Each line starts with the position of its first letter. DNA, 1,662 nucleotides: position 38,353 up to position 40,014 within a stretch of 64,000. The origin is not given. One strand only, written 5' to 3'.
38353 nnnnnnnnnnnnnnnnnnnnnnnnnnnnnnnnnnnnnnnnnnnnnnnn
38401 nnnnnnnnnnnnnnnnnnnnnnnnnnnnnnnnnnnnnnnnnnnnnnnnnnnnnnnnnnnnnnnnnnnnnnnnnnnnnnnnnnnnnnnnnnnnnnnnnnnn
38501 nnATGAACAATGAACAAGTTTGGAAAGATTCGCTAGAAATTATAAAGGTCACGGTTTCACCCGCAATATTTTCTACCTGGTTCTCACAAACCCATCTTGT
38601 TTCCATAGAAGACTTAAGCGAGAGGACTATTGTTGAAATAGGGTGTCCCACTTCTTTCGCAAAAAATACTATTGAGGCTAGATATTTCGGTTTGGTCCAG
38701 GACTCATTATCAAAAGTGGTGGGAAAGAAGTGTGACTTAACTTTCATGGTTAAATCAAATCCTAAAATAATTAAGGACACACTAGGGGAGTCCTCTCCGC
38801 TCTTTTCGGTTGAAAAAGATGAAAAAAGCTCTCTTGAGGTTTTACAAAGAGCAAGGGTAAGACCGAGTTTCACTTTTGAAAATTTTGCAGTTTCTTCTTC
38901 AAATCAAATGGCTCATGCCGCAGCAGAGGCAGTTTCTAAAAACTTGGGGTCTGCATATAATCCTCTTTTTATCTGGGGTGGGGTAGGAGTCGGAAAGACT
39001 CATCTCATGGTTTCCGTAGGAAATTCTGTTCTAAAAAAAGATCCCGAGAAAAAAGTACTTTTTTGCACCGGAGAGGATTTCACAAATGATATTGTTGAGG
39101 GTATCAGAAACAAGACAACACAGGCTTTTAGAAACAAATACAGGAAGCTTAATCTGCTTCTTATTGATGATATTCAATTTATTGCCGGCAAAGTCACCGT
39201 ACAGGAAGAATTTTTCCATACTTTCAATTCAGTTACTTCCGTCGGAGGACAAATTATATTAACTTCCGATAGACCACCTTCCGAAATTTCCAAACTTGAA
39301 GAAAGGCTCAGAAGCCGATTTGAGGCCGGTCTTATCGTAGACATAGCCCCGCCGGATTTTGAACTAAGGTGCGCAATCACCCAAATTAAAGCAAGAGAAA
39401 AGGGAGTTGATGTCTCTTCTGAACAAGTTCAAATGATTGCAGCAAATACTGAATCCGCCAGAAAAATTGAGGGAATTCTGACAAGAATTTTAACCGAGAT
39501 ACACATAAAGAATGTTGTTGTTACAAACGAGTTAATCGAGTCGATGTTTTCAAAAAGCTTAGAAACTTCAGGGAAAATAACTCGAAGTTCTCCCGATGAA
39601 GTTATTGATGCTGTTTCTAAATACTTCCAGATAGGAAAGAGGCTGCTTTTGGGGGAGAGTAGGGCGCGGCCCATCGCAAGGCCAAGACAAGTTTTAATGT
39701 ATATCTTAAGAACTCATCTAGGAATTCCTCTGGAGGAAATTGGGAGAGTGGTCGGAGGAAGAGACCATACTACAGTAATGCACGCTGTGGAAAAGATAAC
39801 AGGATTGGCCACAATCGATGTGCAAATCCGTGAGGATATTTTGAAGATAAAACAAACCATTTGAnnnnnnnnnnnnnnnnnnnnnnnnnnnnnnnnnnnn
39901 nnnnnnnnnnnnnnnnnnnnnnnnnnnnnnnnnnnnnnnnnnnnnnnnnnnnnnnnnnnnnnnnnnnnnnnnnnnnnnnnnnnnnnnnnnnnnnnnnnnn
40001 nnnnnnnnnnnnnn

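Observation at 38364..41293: oriC with four exact 26-bp direct repeats between dnaA and dnaN; strand-bias break right after dnaN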

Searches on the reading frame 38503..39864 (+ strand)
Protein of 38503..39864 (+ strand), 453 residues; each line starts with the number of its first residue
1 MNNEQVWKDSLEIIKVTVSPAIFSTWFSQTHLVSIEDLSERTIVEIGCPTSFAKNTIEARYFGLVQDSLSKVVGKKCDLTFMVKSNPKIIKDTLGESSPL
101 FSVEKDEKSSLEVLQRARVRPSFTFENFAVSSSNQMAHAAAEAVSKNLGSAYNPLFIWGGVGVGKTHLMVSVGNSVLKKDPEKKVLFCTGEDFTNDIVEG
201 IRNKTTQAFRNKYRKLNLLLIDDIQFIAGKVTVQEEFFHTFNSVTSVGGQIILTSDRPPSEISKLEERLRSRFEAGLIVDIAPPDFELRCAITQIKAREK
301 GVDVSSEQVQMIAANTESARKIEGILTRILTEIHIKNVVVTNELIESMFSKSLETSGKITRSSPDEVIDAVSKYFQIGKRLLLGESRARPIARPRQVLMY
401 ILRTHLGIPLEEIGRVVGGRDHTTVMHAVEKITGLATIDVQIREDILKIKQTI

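Call 11: search_protein_families(library=pfam, proteins=[window:38503-39864:+])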
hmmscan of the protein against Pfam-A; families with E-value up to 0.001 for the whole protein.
window:38503-39864:+ (453 aa): 8 families
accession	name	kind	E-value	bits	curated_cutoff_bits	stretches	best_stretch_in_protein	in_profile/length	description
PF00308.24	Bac_DnaA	-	1e-62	211.5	23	1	121-280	3-162/162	Bacterial DnaA ATPAse domain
PF08299.17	Bac_DnaA_C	-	1.4e-24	86.3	31.5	1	364-432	1-69/69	Bacterial dnaA protein helix-turn-helix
PF11638.13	DnaA_N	-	1.3e-09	38.1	24.6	1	5-70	2-64/65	DnaA N-terminal domain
PF01695.23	IstB_IS21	-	2.3e-07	31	24.1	1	103-259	42-196/238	IstB-like ATP binding protein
PF00004.35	AAA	-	4e-07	31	21.2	1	156-275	2-125/131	ATPase family associated with various cellular activities (AAA)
PF04851.21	ResIII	-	9.3e-05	22.8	22.5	1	137-250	8-113/164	Type III restriction enzyme, res subunit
PF13173.12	AAA_14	-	0.00014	22.3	27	1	153-274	3-116/129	AAA domain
PF03969.22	AFG1_ATPase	-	0.00021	20.8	27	1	131-175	39-84/361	AFG1-like ATPase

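Call 13: find_related_loci(query=window:38503-39864:+, collection=genome_contigs, flank=10000)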
Query window:38503-39864:+ (453 aa) in genome_contigs; peptide patterns used: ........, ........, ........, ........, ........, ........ (x = any residue, [..] = any of these).
600 stretches matched a pattern (row limit reached: there are more); 600 encode a relative of the query (tblastn E <= 1e-3); the best 80 are kept; 80 distinct loci.
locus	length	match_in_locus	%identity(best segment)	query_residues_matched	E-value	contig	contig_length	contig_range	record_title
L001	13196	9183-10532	49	1-453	2e-140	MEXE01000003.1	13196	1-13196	MAG: Candidatus Amesbacteria bacterium RBG_19FT_COMBO_48_16 rbg_19ft_combo_scaffold_1223, whole genome shotgun sequence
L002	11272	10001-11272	47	5-425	6e-123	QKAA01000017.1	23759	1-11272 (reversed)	MAG: bacterium isolate SZUA-360 scaffold_5061, whole genome shotgun sequence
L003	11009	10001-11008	54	1-331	9e-122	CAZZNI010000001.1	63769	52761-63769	MAG TPA_asm: uncultured Gammaproteobacteria bacterium isolate SRP241326_co4_16 genome assembly, contig: NODE_739_length_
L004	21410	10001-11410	41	7-453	4e-120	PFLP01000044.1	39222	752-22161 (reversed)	MAG: Candidatus Pacebacteria bacterium CG_4_10_14_0_8_um_filter_42_14 CG_4_10_14_0.8_um_filter_scaffold_382_c, whole gen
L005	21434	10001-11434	41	5-453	3e-118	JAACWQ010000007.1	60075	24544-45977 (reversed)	MAG: Candidatus Paceibacterota bacterium isolate CG_2015-01t_44_17 CG_2015-01t_curated_scaffold_175, whole genome shotgu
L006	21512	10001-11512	40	4-453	5e-114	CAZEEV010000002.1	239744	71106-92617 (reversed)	MAG TPA_asm: uncultured Pseudomonadales bacterium isolate SRP294416_co1_79 genome assembly, contig: NODE_15_length_23974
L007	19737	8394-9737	41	1-453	2e-110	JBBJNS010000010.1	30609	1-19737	MAG: Candidatus Limnocylindrales bacterium isolate RDP_SRG_33 NODE_437_length_30609_cov_10.487530, whole genome shotgun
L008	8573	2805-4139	41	1-453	9e-110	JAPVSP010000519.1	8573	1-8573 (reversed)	MAG: Chloroflexota bacterium isolate MW2_metabat.28 k97_846952, whole genome shotgun sequence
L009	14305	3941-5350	39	1-453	2e-109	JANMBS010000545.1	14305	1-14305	MAG: Thermomicrobiales bacterium isolate OTE_1_metabat_29 OTE_1_k141_2949374, whole genome shotgun sequence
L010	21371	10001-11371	39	1-453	2e-108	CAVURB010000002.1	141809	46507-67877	MAG: uncultured Chloroflexia bacterium isolate MFD09730.bin.2.23 genome assembly, contig: contig_11240, whole genome sho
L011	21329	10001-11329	40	1-453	5e-108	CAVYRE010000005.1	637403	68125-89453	MAG: uncultured Chloroflexia bacterium isolate MFD06085.bin.1.42 genome assembly, contig: contig_6631, whole genome shot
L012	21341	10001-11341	40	1-453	1e-106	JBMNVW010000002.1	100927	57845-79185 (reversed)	MAG: Patescibacteria group bacterium isolate SBF912SR6HQ0010 scaffold_339_c2, whole genome shotgun sequence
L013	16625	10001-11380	39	1-453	3e-106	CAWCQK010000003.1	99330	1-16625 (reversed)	MAG: uncultured Chloroflexia bacterium isolate MFD04967.bin.2.110 genome assembly, contig: contig_19508, whole genome sh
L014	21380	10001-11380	39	1-453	2e-106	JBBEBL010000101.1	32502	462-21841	MAG: Chloroflexota bacterium isolate LejiaF_70_36 Lejia_F_2025_length_32502_cov_22, whole genome shotgun sequence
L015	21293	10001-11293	40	1-446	6e-106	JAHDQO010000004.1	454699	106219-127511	MAG: Tissierellales bacterium isolate SM3-B4.1 k141_62799, whole genome shotgun sequence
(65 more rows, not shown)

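Call 14: find_homologous_proteins(query=window:38503-39864:+)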
Query window:38503-39864:+ (453 aa): 8000 proteins with E <= 0.001 among 8000 candidates; the best 120 are listed.
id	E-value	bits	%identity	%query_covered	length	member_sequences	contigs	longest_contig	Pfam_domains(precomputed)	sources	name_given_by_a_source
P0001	6.3e-291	982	100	100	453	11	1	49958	PF11638.14,PF01695.24,PF00308.25,PF08299.18,PF00004.36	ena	-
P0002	7.9e-270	913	90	100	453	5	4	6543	PF11638.14,PF01695.24,PF00308.25,PF08299.18,PF00004.36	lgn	-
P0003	1.6e-269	912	90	100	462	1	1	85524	PF11638.14,PF01695.24,PF00308.25,PF08299.18,PF00004.36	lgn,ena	-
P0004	2.0e-269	912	90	100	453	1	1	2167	PF11638.14,PF01695.24,PF00308.25,PF08299.18,PF00004.36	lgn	-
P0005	2.9e-269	911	90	100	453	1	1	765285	PF11638.14,PF01695.24,PF00308.25,PF08299.18,PF00004.36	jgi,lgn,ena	-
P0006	7.0e-268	906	90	100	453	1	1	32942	PF11638.14,PF01695.24,PF00308.25,PF08299.18,PF00004.36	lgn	-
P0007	6.0e-267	903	90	100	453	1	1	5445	PF11638.14,PF01695.24,PF00308.25,PF08299.18,PF00004.36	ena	-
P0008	1.2e-264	896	88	100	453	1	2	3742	PF11638.14,PF01695.24,PF00308.25,PF08299.18,PF00004.36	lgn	-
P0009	1.8e-264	895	88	100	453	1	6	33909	PF11638.14,PF01695.24,PF00308.25,PF08299.18,PF00004.36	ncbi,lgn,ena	-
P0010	3.0e-264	894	87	100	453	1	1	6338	PF11638.14,PF01695.24,PF00308.25,PF08299.18,PF00004.36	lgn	-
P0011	3.2e-264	894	89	99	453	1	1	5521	PF11638.14,PF01695.24,PF00308.25,PF08299.18,PF00004.36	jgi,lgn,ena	-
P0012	6.4e-264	893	88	100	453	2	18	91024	PF11638.14,PF01695.24,PF00308.25,PF08299.18,PF00004.36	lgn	-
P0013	6.7e-264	893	88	100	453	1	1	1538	PF11638.14,PF01695.24,PF00308.25,PF08299.18,PF00004.36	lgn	-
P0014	2.6e-263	891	88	100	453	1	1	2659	PF11638.14,PF01695.24,PF00308.25,PF08299.18,PF00004.36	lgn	-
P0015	1.0e-262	889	89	100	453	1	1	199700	PF11638.14,PF01695.24,PF00308.25,PF08299.18,PF00004.36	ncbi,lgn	-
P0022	3.0e-261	885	88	100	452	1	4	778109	PF11638.14,PF01695.24,PF00308.25,PF08299.18,PF00004.36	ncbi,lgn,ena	-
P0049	6.7e-251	851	84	100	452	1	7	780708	PF11638.14,PF01695.24,PF00308.25,PF08299.18,PF00004.36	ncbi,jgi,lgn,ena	ncbi:MAG: chromosomal replication initiator protein DnaA [Candidatus Microgenomates bacterium]|jgi:c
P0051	1.1e-247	840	82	100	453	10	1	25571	PF11638.14,PF01695.24,PF00308.25,PF08299.18,PF00004.36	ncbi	-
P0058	1.6e-245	833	82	100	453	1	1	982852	PF11638.14,PF01695.24,PF00308.25,PF08299.18,PF00004.36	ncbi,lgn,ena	-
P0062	4.6e-245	831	82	100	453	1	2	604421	PF11638.14,PF01695.24,PF00308.25,PF08299.18,PF00004.36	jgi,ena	jgi:chromosomal replication initiator protein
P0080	3.2e-241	819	81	100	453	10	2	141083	PF11638.14,PF01695.24,PF00308.25,PF08299.18,PF00004.36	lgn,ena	-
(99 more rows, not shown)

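Call 16: find_encoding_contigs(protein=P0005, flank=10000, max_places=2)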
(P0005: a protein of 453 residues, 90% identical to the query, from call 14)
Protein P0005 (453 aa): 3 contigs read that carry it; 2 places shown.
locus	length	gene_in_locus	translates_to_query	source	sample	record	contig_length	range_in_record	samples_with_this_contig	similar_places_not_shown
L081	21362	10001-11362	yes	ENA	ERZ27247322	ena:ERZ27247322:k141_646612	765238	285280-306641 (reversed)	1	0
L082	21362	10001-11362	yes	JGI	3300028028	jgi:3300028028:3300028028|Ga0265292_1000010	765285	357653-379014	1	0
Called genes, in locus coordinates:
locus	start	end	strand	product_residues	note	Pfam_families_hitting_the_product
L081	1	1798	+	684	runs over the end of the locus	PF00133:tRNA-synt_1, PF09334:tRNA-synt_1g, PF13603:tRNA-synt_1_2 (faint), PF09334:tRNA-synt_1g (weak), PF08264:Anticodon_1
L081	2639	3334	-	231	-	PF01386:Ribosomal_L25p, PF14693:Ribosomal_TL5_C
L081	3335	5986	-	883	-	PF13196:DUF4012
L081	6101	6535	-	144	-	PF00075:RNase_H, PF13456:RVT_3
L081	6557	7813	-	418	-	PF04932:Wzy_C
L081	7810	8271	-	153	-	PF13083:KH_KhpA-B, PF01424:R3H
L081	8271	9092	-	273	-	PF02096:60KD_IMP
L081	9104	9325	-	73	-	PF01809:YidD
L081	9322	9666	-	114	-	PF00825:Ribonuclease_P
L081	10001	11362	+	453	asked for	PF11638:DnaA_N, PF01695:IstB_IS21 (weak), PF00308:Bac_DnaA, PF00004:AAA (weak), PF08299:Bac_DnaA_C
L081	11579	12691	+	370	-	PF00712:DNA_pol3_beta, PF02767:DNA_pol3_beta_2, PF02768:DNA_pol3_beta_3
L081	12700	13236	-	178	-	-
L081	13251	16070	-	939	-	-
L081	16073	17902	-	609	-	PF01935:DUF87, PF12846:AAA_10, PF19044:P-loop_TraG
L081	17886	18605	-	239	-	PF26593:TraC-like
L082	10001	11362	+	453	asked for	PF11638:DnaA_N, PF01695:IstB_IS21 (weak), PF00308:Bac_DnaA, PF00004:AAA (weak), PF08299:Bac_DnaA_C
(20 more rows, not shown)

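Call 17: find_encoding_contigs(protein=P0022, flank=10000, max_places=2)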
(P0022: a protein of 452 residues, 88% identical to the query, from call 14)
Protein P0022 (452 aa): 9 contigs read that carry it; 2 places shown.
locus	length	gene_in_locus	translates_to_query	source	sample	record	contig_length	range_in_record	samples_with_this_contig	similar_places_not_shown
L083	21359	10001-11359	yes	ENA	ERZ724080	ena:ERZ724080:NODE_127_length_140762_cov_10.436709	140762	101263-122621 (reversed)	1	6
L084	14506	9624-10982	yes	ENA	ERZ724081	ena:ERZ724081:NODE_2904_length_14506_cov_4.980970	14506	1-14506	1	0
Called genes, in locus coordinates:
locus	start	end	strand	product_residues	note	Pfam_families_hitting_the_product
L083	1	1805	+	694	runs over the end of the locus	PF00133:tRNA-synt_1, PF01406:tRNA-synt_1e (faint), PF09334:tRNA-synt_1g, PF00133:tRNA-synt_1, PF09334:tRNA-synt_1g (weak), PF08264:Anticodon_1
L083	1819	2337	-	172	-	-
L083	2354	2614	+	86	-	-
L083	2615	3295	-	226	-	PF01386:Ribosomal_L25p, PF14693:Ribosomal_TL5_C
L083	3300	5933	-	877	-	PF13196:DUF4012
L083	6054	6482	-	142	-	PF00075:RNase_H, PF13456:RVT_3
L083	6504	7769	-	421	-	PF04932:Wzy_C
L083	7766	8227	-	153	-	PF13083:KH_KhpA-B, PF01424:R3H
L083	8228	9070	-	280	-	PF02096:60KD_IMP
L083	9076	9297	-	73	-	PF01809:YidD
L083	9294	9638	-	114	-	PF00825:Ribonuclease_P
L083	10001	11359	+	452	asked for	PF11638:DnaA_N, PF01695:IstB_IS21 (weak), PF00308:Bac_DnaA, PF00004:AAA (weak), PF08299:Bac_DnaA_C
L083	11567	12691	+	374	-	PF00712:DNA_pol3_beta, PF02767:DNA_pol3_beta_2, PF02768:DNA_pol3_beta_3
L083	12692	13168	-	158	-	PF13205:Big_5 (weak)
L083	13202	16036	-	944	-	-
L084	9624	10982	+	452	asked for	PF11638:DnaA_N, PF01695:IstB_IS21 (weak), PF00308:Bac_DnaA, PF00004:AAA (weak), PF08299:Bac_DnaA_C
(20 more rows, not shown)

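Call 18: find_encoding_contigs(protein=P0001, flank=10000, max_places=4)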
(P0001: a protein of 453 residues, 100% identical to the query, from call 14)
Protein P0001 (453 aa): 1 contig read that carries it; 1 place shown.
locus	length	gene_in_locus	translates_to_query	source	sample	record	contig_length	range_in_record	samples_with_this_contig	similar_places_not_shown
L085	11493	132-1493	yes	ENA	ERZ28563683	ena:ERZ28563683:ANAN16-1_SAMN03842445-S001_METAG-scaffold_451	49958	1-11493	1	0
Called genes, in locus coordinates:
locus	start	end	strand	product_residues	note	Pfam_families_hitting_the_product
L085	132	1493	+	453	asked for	PF11638:DnaA_N, PF01695:IstB_IS21 (weak), PF00308:Bac_DnaA, PF00004:AAA (weak), PF08299:Bac_DnaA_C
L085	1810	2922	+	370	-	PF00712:DNA_pol3_beta, PF02767:DNA_pol3_beta_2, PF02768:DNA_pol3_beta_3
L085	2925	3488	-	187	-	-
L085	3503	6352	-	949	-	-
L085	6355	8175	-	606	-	PF01935:DUF87, PF19044:P-loop_TraG, PF12846:AAA_10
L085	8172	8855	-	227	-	PF26593:TraC-like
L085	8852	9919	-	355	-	PF12666:PrgI (weak)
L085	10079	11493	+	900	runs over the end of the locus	-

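Call 20: find_encoding_contigs(protein=P0049, flank=10000, max_places=2)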
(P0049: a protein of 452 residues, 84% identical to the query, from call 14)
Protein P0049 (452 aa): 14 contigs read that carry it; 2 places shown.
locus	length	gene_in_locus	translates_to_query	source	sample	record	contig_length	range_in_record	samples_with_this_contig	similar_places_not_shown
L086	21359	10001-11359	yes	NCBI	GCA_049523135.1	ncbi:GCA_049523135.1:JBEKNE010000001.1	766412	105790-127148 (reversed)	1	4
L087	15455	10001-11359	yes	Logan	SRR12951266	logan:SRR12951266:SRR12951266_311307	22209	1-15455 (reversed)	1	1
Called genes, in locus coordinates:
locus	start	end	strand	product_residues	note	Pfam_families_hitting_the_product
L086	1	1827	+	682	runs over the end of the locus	PF00133:tRNA-synt_1, PF09334:tRNA-synt_1g, PF13603:tRNA-synt_1_2 (weak), PF09334:tRNA-synt_1g (weak), PF08264:Anticodon_1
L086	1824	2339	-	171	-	-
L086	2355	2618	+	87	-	-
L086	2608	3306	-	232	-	PF01386:Ribosomal_L25p, PF14693:Ribosomal_TL5_C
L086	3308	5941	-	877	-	PF13196:DUF4012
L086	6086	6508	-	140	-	PF00075:RNase_H, PF13456:RVT_3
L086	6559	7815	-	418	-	PF04932:Wzy_C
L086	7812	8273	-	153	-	PF13083:KH_KhpA-B, PF01424:R3H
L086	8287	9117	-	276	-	PF02096:60KD_IMP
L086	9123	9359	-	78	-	PF01809:YidD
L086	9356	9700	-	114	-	PF00825:Ribonuclease_P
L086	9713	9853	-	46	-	PF00468:Ribosomal_L34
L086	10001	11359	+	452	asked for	PF11638:DnaA_N, PF01695:IstB_IS21 (weak), PF00308:Bac_DnaA, PF00004:AAA (weak), PF08299:Bac_DnaA_C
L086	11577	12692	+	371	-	PF00712:DNA_pol3_beta, PF02767:DNA_pol3_beta_2, PF02768:DNA_pol3_beta_3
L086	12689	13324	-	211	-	PF13205:Big_5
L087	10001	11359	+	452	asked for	PF11638:DnaA_N, PF01695:IstB_IS21 (weak), PF00308:Bac_DnaA, PF00004:AAA (weak), PF08299:Bac_DnaA_C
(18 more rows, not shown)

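Call 21: find_encoding_contigs(protein=P0058, flank=10000, max_places=1)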
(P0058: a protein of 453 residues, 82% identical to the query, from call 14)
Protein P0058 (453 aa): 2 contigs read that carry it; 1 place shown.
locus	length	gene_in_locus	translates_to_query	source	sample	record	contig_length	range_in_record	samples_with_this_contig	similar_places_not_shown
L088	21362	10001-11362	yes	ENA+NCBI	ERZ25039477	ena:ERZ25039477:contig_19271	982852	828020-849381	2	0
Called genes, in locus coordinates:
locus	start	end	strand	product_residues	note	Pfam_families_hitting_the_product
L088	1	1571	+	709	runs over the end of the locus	PF00133:tRNA-synt_1, PF09334:tRNA-synt_1g, PF13603:tRNA-synt_1_2 (weak), PF09334:tRNA-synt_1g, PF08264:Anticodon_1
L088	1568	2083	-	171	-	-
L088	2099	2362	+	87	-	-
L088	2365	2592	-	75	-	-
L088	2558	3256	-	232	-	PF01386:Ribosomal_L25p, PF14693:Ribosomal_TL5_C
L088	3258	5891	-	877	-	PF13196:DUF4012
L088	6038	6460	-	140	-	PF00075:RNase_H (weak), PF13456:RVT_3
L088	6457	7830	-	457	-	PF04932:Wzy_C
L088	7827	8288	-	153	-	PF13083:KH_KhpA-B (weak), PF01424:R3H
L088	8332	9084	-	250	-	PF02096:60KD_IMP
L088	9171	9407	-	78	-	PF01809:YidD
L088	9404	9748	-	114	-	PF00825:Ribonuclease_P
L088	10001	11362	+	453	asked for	PF11638:DnaA_N (weak), PF01695:IstB_IS21 (weak), PF00308:Bac_DnaA, PF00004:AAA (weak), PF08299:Bac_DnaA_C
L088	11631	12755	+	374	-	PF00712:DNA_pol3_beta, PF02767:DNA_pol3_beta_2, PF02768:DNA_pol3_beta_3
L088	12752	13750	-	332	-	-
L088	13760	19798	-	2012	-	PF01551:Peptidase_M23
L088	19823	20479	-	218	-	PF19044:P-loop_TraG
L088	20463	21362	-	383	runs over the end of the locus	PF01935:DUF87, PF19044:P-loop_TraG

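Call 25: find_related_loci(query=window:38503-39864:+, collection=metagenome_contigs, flank=10000)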
Query window:38503-39864:+ (453 aa) in metagenome_contigs; peptide patterns used: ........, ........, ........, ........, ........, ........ (x = any residue, [..] = any of these).
600 stretches matched a pattern (row limit reached: there are more); 600 encode a relative of the query (tblastn E <= 1e-3); the best 80 are kept; 80 distinct loci.
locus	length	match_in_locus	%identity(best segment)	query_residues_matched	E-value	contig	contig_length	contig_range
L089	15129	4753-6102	63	4-453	0e+0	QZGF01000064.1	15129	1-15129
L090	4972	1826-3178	62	1-453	0e+0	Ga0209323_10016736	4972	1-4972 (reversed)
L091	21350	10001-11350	60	5-453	7e-177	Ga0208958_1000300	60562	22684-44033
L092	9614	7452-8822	55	5-453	8e-166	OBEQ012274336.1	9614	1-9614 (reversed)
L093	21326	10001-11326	42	2-450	2e-115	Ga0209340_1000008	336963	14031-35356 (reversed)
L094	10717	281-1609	41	1-453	4e-115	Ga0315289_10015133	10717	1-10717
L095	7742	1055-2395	40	1-453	1e-110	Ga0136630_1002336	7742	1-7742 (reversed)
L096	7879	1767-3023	43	2-434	7e-110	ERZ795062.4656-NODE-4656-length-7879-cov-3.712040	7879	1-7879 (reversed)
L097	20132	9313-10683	40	1-453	5e-108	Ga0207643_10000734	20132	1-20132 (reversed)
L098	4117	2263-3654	39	1-453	2e-108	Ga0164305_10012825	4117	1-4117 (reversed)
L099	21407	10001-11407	38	1-453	5e-107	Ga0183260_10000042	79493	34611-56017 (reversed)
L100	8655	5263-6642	40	1-453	7e-107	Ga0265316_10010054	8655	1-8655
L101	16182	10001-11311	38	1-450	8e-107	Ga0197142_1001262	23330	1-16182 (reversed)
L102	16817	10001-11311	37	1-450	2e-105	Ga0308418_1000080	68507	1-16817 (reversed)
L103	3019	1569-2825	41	1-432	6e-107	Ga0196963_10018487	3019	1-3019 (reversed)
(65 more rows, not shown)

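Call 26: find_encoding_contigs(protein=P0003, flank=10000, max_places=2)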
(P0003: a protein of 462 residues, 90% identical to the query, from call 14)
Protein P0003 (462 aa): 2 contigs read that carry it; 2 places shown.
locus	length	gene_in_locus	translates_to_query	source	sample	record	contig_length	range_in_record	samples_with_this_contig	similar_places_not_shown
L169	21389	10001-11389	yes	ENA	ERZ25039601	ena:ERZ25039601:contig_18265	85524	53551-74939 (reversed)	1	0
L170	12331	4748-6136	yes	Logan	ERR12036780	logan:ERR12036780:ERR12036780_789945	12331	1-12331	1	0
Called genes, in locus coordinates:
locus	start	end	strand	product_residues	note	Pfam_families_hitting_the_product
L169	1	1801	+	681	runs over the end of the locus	PF00133:tRNA-synt_1, PF09334:tRNA-synt_1g, PF13603:tRNA-synt_1_2, PF09334:tRNA-synt_1g (weak), PF08264:Anticodon_1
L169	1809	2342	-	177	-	-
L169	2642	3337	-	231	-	PF01386:Ribosomal_L25p, PF14693:Ribosomal_TL5_C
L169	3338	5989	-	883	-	PF13196:DUF4012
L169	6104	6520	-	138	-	PF00075:RNase_H, PF13456:RVT_3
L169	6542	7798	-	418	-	PF04932:Wzy_C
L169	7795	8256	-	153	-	PF13083:KH_KhpA-B, PF01424:R3H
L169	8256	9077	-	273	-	PF02096:60KD_IMP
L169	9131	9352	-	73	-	PF01809:YidD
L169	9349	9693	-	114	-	PF00825:Ribonuclease_P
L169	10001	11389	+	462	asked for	PF11638:DnaA_N, PF01695:IstB_IS21 (weak), PF00308:Bac_DnaA, PF00004:AAA (weak), PF08299:Bac_DnaA_C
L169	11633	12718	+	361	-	PF00712:DNA_pol3_beta, PF02767:DNA_pol3_beta_2, PF02768:DNA_pol3_beta_3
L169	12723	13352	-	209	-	PF13205:Big_5 (weak)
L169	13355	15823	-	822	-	-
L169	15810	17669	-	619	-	PF01935:DUF87, PF19044:P-loop_TraG, PF12846:AAA_10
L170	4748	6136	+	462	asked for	PF11638:DnaA_N, PF01695:IstB_IS21 (weak), PF00308:Bac_DnaA, PF00004:AAA (weak), PF08299:Bac_DnaA_C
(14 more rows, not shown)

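Call 27: find_encoding_contigs(protein=P0012, flank=10000, max_places=3)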
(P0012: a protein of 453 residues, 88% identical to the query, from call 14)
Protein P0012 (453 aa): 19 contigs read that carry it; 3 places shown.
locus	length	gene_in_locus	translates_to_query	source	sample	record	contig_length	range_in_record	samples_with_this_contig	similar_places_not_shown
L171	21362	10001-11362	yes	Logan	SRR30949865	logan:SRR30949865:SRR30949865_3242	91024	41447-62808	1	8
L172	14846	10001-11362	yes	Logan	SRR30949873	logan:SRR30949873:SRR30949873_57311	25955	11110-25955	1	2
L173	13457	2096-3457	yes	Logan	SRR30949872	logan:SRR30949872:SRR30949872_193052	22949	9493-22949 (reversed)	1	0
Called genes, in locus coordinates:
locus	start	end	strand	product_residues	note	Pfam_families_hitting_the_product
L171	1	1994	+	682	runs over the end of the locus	PF00133:tRNA-synt_1, PF09334:tRNA-synt_1g, PF13603:tRNA-synt_1_2, PF09334:tRNA-synt_1g (weak), PF08264:Anticodon_1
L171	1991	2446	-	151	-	-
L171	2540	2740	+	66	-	-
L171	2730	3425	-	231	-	PF01386:Ribosomal_L25p, PF14693:Ribosomal_TL5_C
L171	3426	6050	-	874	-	PF13196:DUF4012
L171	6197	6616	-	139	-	PF00075:RNase_H, PF13456:RVT_3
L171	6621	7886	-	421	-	PF04932:Wzy_C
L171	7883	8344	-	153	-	PF13083:KH_KhpA-B, PF01424:R3H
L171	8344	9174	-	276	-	PF02096:60KD_IMP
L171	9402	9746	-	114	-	PF00825:Ribonuclease_P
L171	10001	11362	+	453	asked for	PF11638:DnaA_N (weak), PF01695:IstB_IS21 (weak), PF00308:Bac_DnaA, PF00004:AAA (weak), PF08299:Bac_DnaA_C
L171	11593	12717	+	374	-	PF00712:DNA_pol3_beta, PF02767:DNA_pol3_beta_2, PF02768:DNA_pol3_beta_3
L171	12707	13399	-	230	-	PF13205:Big_5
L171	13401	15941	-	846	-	-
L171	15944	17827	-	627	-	PF01935:DUF87, PF19044:P-loop_TraG, PF12846:AAA_10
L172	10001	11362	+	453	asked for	PF11638:DnaA_N (weak), PF01695:IstB_IS21 (weak), PF00308:Bac_DnaA, PF00004:AAA (weak), PF08299:Bac_DnaA_C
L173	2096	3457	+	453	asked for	PF11638:DnaA_N (weak), PF01695:IstB_IS21 (weak), PF00308:Bac_DnaA, PF00004:AAA (weak), PF08299:Bac_DnaA_C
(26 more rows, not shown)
